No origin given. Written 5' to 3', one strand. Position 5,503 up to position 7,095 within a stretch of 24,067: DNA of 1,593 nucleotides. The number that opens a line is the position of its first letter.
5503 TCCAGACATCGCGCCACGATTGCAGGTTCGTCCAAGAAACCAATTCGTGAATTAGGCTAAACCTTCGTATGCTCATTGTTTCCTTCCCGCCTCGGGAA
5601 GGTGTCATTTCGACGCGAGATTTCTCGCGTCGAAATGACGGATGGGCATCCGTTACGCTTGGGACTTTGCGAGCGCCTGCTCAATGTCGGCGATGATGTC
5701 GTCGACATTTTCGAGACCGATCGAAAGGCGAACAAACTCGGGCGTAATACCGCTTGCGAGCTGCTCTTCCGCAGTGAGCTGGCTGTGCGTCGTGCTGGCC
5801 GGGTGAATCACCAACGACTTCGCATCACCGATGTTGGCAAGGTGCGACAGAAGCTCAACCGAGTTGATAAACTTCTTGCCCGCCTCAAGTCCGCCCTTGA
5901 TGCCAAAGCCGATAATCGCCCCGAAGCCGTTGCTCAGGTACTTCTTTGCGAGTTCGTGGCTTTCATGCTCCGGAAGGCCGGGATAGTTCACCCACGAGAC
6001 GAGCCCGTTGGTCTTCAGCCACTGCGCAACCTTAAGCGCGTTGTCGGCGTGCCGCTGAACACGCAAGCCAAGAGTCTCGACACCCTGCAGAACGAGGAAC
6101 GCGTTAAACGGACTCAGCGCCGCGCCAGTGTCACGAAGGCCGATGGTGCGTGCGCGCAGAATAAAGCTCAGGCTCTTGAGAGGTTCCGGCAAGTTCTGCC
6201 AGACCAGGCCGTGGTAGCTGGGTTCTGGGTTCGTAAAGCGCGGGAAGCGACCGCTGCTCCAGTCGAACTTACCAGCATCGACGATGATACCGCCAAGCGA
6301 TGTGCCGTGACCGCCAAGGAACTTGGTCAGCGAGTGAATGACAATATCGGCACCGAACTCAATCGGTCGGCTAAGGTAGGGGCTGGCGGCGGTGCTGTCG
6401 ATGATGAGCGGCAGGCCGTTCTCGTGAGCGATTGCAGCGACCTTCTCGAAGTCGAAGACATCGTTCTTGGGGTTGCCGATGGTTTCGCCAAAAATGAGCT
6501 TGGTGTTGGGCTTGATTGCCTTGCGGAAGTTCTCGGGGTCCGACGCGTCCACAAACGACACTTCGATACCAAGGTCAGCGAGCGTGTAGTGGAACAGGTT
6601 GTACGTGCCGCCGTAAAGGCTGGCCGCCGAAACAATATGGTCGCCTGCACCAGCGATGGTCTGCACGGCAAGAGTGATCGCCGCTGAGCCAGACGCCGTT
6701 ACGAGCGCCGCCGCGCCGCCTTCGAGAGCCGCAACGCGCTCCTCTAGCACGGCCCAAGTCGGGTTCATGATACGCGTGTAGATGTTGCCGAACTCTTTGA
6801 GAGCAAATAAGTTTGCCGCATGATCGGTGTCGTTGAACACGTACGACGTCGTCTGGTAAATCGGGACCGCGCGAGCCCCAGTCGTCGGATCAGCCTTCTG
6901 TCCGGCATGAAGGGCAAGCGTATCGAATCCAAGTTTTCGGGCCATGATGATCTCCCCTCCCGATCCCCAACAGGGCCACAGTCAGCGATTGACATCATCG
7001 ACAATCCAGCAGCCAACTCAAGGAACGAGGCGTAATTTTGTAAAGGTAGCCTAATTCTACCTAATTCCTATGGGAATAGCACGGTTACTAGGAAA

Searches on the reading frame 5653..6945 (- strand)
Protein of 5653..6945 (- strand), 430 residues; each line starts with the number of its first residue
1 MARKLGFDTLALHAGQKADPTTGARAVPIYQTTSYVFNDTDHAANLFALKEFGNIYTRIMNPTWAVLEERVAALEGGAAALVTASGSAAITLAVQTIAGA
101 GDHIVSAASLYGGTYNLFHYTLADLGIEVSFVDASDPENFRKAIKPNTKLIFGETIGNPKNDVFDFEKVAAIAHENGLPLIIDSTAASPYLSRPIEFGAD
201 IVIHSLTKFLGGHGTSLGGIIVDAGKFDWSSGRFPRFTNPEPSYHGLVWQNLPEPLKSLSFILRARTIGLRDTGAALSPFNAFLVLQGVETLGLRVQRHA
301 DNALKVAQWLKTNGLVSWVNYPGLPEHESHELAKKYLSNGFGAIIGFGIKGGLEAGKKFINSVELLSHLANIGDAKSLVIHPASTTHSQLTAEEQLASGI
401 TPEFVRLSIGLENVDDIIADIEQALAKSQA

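Call 30: search_protein_families(library=pfam, proteins=[window:5653-6945:-], max_evalue=0.01)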
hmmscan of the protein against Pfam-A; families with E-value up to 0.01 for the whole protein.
window:5653-6945:- (430 aa): 6 families
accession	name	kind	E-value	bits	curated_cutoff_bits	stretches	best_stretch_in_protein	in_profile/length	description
PF01053.26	Cys_Met_Meta_PP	-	6.5e-141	469.7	27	1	8-425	1-380/381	Cys/Met metabolism PLP-dependent enzyme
PF01041.23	DegT_DnrJ_EryC1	-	8.4e-10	38.8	19.8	1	61-187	23-149/360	DegT/DnrJ/EryC1/StrS aminotransferase family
PF00266.25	Aminotran_5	-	8.8e-07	28.6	21.5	1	80-216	64-209/371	Aminotransferase class-V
PF00155.27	Aminotran_1_2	-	4.6e-06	26.5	19.7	1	66-185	46-187/361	Aminotransferase class I and II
PF01212.27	Beta_elim_lyase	-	0.00024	21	27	1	61-185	31-170/288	Beta-eliminating lyase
PF02347.22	GDC-P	-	0.0053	16.1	26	1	83-209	137-259/429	Glycine cleavage system P-protein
